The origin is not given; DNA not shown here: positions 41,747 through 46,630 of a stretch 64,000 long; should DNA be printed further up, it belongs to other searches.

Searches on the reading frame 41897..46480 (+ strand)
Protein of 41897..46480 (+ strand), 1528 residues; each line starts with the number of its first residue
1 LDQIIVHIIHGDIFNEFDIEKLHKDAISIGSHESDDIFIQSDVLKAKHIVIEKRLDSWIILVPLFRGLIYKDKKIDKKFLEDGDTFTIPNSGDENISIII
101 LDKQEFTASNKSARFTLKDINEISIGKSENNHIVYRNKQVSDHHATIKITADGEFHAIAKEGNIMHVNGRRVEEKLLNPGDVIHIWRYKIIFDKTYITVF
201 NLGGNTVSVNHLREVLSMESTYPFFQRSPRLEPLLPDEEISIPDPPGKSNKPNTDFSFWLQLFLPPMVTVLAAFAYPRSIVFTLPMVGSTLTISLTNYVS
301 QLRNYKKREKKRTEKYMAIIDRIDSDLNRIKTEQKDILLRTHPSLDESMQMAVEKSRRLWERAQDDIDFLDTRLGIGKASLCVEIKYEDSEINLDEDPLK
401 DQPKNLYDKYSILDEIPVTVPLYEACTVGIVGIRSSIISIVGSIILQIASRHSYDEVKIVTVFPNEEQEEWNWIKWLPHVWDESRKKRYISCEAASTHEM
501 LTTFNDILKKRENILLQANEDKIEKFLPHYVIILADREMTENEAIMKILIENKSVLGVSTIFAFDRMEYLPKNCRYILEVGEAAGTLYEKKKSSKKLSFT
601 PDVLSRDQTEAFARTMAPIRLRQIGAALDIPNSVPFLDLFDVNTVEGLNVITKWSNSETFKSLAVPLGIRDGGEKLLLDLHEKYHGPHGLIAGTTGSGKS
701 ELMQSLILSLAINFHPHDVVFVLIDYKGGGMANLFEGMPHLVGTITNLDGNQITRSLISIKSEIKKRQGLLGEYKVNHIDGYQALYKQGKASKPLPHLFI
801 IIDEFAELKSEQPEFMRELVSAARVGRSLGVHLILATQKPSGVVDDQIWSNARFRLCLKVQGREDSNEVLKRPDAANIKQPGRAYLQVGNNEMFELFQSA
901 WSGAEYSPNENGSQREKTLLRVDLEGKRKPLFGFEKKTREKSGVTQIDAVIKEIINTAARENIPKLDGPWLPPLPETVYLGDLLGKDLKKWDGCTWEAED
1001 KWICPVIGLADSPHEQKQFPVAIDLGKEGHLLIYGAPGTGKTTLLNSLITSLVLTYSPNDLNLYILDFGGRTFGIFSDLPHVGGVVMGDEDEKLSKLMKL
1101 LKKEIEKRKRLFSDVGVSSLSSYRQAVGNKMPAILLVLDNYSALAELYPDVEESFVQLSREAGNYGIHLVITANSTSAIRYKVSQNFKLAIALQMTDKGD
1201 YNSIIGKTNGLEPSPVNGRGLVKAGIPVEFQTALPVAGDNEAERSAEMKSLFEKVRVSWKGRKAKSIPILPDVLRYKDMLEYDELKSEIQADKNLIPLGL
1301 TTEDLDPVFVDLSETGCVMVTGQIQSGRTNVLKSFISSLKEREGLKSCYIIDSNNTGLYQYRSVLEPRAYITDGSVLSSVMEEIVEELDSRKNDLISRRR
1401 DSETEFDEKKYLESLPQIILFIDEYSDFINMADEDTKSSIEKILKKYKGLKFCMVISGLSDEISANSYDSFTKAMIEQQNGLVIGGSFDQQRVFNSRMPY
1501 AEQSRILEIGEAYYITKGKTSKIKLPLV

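Call 10: search_protein_families(library=pfam, proteins=[window:41897-46480:+], max_evalue=0.01)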
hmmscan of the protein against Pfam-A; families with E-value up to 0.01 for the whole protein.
window:41897-46480:+ (1528 aa): 33 families (the best 25 are shown)
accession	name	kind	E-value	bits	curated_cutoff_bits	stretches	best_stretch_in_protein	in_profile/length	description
PF01580.24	FtsK_SpoIIIE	-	3.4e-72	242.9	24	3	1012-1201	22-190/221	FtsK/SpoIIIE family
PF13401.12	AAA_22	-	2.8e-18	66.9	27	3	685-837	4-122/130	AAA domain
PF00498.31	FHA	-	7.6e-13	49.1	20.7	1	123-185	1-66/67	FHA domain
PF16697.10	Yop-YscD_cpl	-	2.9e-11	43.9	33.2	1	110-186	7-84/94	Inner membrane component of T3SS, cytoplasmic domain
PF13191.12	AAA_16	-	3.7e-11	44.2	32.6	1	1026-1053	22-49/167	AAA ATPase domain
PF01637.24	ATPase_2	-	1.1e-10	42.1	33.2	2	1317-1466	22-162/225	ATPase domain predominantly from Archaea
PF13245.12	AAA_19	-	3.5e-09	37.4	25.1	0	1027-1056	10-39/134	AAA domain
PF24883.2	NPHP3_N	-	5.9e-09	36.8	24.8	0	1028-1053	22-47/164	Nephrocystin 3, N-terminal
PF10412.15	TrwB_AAD_bind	-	1.6e-08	34.3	20.5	0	1028-1051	15-38/387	Type IV secretion-system coupling protein DNA-binding domain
PF20720.3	nSTAND3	-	7.1e-07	29.5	27.2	1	1025-1054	14-43/155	Novel STAND NTPase 3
PF13555.12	AAA_29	-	1.3e-06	28.4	27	0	1023-1053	17-47/61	P-loop containing region of AAA domain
PF00004.35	AAA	-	2.4e-06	28.4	21.2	0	1031-1060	1-23/131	ATPase family associated with various cellular activities (AAA)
PF05729.18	NACHT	-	6.2e-06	26.6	26.7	0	1031-1073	3-45/167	NACHT domain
PF00437.27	T2SSE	-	1e-05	24.9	24.9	0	1027-1052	141-166/370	Type II/IV secretion system protein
PF00910.28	RNA_helicase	-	1.4e-05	25.9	21.5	0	1032-1056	2-26/105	RNA helicase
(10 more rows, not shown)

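Call 41: search_protein_families(library=ncbifam, proteins=[window:41897-46480:+], max_evalue=0.01)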
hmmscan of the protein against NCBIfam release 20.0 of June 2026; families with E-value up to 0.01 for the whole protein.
window:41897-46480:+ (1528 aa): 23 families
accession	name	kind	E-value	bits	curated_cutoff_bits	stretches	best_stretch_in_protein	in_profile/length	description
TIGR03928.1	T7_EssCb_Firm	equivalog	0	1459.9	778.4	1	221-1526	2-1295/1296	type VII secretion protein EssC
TIGR03924.1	T7SS_EccC_a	equivalog_domain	7.2e-147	491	509.15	2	275-903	43-670/673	type VII secretion protein EccCa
TIGR03925.1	T7SS_EccC_b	equivalog_domain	5.3e-115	384.8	346.55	2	955-1518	7-555/564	type VII secretion protein EccCb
NF007615.0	PRK10263.1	equivalog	2.8e-31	108.2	1566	2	661-877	988-1223/1355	DNA translocase FtsK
NF041214.1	plasmid_TraB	equivalog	2.1e-08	33.1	800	1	667-865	225-414/639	plasmid transfer protein TraB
TIGR00929.1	VirB4_CagE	subfamily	1.8e-06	26.5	643.1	1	1013-1052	428-461/792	VirB4 family type IV secretion/conjugal transfer ATPase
TIGR03743.1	SXT_TraD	subfamily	1.4e-05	23.7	366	0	1017-1053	163-200/636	conjugative transfer system coupling protein TraD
TIGR03744.1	traC_PFL_4706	equivalog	6.3e-05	21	520.6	0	1024-1082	470-524/892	conjugative transfer ATPase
TIGR01420.1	pilT_fam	subfamily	0.00042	19.7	319.1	0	689-713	123-149/343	PilT/PilU family type 4a pilus ATPase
NF040937.1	HerA_Thermprot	equivalog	0.00056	18.4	800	1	787-874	341-428/487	DNA double-strand break repair helicase HerA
NF007601.2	PRK10247.1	equivalog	0.0011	18.5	292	0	1020-1053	19-51/204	iron efflux ABC transporter ATP-binding subunit FetA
TIGR02782.1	TrbB_P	equivalog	0.0011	18.4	304.55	0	1031-1055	139-163/303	P-type conjugative transfer ATPase TrbB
TIGR02759.1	TraD_Ftype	equivalog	0.0016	17.3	521.35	0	688-708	178-198/566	type IV conjugative transfer system coupling protein TraD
NF041000.1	ATPase_ComGA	equivalog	0.002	17.2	300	0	690-709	132-151/267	competence type IV pilus ATPase ComGA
NF033760.1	gliding_GltG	equivalog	0.0022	16.6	650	1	123-192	26-96/650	adventurous gliding motility protein GltG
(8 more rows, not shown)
